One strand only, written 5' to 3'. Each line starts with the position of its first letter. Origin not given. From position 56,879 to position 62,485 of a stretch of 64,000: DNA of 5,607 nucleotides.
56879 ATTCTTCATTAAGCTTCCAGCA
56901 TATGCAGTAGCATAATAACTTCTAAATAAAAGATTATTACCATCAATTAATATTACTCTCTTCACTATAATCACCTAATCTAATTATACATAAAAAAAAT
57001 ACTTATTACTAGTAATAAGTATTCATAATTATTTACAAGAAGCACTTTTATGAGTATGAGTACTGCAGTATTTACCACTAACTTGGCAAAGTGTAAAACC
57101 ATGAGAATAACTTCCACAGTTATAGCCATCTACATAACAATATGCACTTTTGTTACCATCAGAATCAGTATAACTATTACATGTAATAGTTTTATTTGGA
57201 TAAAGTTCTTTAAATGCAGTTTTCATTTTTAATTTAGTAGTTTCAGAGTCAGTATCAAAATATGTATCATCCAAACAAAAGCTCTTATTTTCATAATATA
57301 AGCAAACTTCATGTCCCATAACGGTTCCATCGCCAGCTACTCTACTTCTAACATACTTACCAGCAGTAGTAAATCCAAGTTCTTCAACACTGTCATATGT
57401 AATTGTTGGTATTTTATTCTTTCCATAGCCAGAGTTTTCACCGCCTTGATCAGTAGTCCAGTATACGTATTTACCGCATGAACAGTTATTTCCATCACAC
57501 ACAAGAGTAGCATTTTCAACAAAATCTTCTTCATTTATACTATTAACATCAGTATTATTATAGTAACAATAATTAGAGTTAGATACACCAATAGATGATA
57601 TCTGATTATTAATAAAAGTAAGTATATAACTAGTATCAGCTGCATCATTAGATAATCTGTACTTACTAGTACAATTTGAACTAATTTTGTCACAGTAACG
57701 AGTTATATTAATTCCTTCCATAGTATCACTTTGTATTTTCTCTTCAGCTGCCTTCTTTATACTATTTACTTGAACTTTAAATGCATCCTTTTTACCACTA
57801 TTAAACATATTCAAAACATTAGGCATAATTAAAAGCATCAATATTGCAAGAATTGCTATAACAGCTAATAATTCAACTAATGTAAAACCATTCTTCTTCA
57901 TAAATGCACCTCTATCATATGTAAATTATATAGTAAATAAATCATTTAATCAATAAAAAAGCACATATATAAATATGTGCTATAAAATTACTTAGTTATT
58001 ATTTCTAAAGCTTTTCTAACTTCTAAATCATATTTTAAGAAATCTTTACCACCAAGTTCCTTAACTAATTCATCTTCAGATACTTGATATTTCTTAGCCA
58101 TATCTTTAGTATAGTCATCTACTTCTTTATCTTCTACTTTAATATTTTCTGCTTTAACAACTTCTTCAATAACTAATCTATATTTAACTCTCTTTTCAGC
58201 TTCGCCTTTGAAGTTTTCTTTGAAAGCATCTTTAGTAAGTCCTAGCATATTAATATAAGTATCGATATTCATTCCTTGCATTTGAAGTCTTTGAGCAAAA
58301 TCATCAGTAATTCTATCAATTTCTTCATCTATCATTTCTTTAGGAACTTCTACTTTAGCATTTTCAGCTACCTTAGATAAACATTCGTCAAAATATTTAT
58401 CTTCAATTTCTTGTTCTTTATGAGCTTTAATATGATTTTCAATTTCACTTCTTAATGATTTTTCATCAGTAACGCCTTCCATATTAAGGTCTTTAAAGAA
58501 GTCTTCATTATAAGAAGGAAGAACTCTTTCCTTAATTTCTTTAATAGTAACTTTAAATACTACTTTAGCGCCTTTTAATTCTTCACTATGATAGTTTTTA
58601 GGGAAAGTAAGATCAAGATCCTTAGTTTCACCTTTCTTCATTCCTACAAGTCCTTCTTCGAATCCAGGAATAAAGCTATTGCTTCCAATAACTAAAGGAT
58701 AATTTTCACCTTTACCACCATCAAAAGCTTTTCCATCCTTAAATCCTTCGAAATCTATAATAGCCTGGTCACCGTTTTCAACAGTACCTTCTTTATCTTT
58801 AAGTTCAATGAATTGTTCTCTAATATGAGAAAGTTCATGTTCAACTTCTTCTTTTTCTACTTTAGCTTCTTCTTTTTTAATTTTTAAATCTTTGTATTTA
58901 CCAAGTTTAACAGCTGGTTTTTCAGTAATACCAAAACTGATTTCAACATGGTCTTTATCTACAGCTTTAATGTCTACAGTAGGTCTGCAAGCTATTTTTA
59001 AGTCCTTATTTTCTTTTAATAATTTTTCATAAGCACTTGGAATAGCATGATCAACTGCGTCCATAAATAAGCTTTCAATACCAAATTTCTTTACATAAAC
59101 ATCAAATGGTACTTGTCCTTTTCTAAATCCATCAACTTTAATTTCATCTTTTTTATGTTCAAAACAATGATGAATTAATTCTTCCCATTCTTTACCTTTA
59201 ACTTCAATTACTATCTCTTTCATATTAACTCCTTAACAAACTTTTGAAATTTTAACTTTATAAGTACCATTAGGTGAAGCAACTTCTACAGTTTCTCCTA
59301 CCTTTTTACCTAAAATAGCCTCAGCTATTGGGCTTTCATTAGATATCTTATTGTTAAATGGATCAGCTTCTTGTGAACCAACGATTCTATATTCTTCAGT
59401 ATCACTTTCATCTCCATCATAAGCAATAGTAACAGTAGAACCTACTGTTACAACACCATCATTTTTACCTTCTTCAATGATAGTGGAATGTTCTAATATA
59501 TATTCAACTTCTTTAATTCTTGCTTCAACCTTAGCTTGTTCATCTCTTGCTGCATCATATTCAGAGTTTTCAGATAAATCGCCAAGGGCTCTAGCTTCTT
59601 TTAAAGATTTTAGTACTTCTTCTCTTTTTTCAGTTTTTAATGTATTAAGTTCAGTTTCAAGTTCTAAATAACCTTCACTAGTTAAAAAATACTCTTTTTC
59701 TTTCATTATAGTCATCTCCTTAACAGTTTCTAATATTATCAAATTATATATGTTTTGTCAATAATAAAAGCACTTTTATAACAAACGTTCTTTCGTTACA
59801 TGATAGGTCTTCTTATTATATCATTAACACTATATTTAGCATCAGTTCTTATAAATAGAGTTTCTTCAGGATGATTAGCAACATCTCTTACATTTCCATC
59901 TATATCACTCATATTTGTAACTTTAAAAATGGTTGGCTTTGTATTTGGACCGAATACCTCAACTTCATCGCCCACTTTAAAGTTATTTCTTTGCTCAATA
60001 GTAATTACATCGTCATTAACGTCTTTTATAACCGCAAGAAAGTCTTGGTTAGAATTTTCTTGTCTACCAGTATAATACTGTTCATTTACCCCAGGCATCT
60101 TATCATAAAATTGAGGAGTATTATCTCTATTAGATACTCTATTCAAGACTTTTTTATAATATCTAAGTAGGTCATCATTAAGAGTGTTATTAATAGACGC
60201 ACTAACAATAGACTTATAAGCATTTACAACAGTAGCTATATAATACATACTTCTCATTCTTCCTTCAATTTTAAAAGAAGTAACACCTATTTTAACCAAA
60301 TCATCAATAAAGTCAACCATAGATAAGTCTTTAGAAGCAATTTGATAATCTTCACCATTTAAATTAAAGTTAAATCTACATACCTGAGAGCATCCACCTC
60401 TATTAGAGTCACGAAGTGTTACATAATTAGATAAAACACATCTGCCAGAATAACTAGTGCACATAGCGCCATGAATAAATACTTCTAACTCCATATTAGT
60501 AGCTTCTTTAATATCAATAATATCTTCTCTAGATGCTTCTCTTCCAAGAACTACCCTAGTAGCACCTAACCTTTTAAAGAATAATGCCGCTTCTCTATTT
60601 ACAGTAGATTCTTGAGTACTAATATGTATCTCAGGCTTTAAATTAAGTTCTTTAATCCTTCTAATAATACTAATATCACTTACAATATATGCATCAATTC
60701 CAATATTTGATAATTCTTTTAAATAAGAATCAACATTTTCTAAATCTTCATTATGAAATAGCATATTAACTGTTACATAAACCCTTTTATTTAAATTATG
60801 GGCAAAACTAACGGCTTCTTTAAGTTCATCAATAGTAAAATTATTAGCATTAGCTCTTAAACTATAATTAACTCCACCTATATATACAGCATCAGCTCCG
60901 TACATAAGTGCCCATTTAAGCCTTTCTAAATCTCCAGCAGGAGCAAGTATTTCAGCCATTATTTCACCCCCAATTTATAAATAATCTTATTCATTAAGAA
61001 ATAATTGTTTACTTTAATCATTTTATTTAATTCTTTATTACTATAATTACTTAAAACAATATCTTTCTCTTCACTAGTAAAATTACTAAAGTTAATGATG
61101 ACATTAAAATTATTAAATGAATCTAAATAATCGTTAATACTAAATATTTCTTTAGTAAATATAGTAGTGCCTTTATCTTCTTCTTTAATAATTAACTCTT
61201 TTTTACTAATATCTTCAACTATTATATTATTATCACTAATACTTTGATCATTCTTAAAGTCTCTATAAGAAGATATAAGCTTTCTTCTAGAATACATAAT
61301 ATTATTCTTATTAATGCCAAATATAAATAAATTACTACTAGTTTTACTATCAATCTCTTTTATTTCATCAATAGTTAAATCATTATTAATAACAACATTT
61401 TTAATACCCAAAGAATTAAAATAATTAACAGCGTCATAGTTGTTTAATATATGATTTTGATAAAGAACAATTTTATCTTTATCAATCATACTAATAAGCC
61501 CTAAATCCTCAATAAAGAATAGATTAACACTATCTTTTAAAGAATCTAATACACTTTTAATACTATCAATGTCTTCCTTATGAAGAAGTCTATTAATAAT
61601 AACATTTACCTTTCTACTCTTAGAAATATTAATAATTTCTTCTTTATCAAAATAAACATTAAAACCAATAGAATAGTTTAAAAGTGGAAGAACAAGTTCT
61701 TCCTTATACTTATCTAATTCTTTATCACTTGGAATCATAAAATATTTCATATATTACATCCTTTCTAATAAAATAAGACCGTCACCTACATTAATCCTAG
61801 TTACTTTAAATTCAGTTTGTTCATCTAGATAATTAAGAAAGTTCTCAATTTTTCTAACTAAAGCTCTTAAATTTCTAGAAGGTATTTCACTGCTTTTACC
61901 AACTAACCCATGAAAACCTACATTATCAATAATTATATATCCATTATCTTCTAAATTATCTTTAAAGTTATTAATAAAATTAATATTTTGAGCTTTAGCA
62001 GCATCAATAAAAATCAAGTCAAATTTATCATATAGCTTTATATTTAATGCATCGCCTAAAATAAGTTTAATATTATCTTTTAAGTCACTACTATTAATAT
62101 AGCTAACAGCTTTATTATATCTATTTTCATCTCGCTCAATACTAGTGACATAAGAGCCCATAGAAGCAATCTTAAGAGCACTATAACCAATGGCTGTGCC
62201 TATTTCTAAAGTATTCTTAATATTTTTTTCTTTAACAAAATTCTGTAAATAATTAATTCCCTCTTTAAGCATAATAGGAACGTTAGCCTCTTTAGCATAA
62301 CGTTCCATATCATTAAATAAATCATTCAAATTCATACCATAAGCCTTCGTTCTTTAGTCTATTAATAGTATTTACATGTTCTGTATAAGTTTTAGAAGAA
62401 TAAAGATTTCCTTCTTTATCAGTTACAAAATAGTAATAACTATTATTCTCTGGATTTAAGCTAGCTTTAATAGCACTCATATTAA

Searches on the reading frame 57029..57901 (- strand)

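Call 73: search_protein_families(library=pfam, proteins=[window:57029-57901:-], max_evalue=0.00001)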
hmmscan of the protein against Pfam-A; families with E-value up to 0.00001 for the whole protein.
window:57029-57901:- (290 aa): 1 family
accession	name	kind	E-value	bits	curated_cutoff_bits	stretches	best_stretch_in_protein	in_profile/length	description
PF07963.17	N_methyl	-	4.7e-07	29.6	21.2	1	2-25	3-26/27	Prokaryotic N-terminal methylation motif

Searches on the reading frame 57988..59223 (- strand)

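Call 73: search_protein_families(library=pfam, proteins=[window:57988-59223:-], max_evalue=0.00001)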
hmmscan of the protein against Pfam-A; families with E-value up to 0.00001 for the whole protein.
window:57988-59223:- (411 aa): 3 families
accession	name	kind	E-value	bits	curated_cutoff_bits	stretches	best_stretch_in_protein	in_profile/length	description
PF05698.19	Trigger_C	-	5.9e-35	121.2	22.7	1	256-410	4-161/162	Bacterial trigger factor protein (TF) C-terminus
PF05697.18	Trigger_N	-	3.3e-26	92.7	22.2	1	2-133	13-143/144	Bacterial trigger factor protein (TF)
PF00254.34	FKBP_C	-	4.2e-19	69.1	21.1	1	147-227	4-93/94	FKBP-type peptidyl-prolyl cis-trans isomerase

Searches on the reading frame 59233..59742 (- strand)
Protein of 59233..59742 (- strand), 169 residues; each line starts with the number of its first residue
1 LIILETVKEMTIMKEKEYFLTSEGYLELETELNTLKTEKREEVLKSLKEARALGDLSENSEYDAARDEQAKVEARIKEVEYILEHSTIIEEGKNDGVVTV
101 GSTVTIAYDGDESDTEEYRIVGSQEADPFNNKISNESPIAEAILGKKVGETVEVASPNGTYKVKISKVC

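Call 73: search_protein_families(library=pfam, proteins=[window:59233-59742:-], max_evalue=0.00001)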
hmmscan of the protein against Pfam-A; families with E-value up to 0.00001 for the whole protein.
window:59233-59742:- (169 aa): 2 families
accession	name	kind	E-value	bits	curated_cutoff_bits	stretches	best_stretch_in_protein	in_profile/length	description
PF01272.25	GreA_GreB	-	2.4e-26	92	26.9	1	94-168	2-75/77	Transcription elongation factor, GreA/GreB, C-term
PF03449.20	GreA_GreB_N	-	6.1e-25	87.7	24.5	1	19-88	2-71/71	Transcription elongation factor, N-terminal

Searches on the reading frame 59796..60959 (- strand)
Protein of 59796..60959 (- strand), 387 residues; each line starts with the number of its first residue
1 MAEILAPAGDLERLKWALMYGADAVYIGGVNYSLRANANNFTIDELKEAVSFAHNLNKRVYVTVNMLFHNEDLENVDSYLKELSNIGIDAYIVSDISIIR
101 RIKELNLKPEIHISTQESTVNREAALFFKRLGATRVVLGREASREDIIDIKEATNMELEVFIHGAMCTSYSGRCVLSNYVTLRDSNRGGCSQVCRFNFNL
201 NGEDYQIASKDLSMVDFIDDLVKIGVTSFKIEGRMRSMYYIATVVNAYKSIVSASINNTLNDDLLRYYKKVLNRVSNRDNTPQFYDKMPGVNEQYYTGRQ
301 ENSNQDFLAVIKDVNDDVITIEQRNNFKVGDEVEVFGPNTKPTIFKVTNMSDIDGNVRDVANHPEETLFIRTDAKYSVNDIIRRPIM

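Call 31: search_protein_families(library=pfam, proteins=[window:59796-60959:-], max_evalue=0.00001)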
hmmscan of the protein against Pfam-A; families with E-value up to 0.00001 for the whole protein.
window:59796-60959:- (387 aa): 2 families
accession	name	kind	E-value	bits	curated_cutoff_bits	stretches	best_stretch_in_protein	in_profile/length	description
PF01136.24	Peptidase_U32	-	1.2e-68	231.3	22.4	1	73-289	1-231/233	Peptidase family U32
PF16325.11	Peptidase_U32_C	-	2.6e-23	82.4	28.2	1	304-383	2-83/83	Peptidase family U32 C-terminal domain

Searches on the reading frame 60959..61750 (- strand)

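Call 31: search_protein_families(library=pfam, proteins=[window:60959-61750:-], max_evalue=0.00001)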
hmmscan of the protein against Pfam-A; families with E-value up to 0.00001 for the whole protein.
window:60959-61750:- (263 aa): 1 family
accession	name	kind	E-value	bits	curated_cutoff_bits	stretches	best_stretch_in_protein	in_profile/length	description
PF01136.24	Peptidase_U32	-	2.7e-16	60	22.4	1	63-216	3-168/233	Peptidase family U32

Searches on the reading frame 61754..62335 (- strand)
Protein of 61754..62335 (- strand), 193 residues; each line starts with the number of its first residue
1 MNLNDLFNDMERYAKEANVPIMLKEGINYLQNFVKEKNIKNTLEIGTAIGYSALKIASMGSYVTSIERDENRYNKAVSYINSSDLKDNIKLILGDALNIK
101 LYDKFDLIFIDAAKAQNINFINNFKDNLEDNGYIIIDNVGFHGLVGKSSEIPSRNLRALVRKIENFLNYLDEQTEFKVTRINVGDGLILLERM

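Call 31: search_protein_families(library=pfam, proteins=[window:61754-62335:-], max_evalue=0.00001)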
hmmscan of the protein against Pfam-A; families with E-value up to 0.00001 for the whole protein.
window:61754-62335:- (193 aa): 2 families
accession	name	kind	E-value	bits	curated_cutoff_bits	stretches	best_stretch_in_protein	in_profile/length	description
PF01596.23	Methyltransf_3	-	1.8e-21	76.8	22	1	24-192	30-203/204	O-methyltransferase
PF13578.12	Methyltransf_24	-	2.6e-07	31.9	26.3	1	43-139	1-105/105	Methyltransferase domain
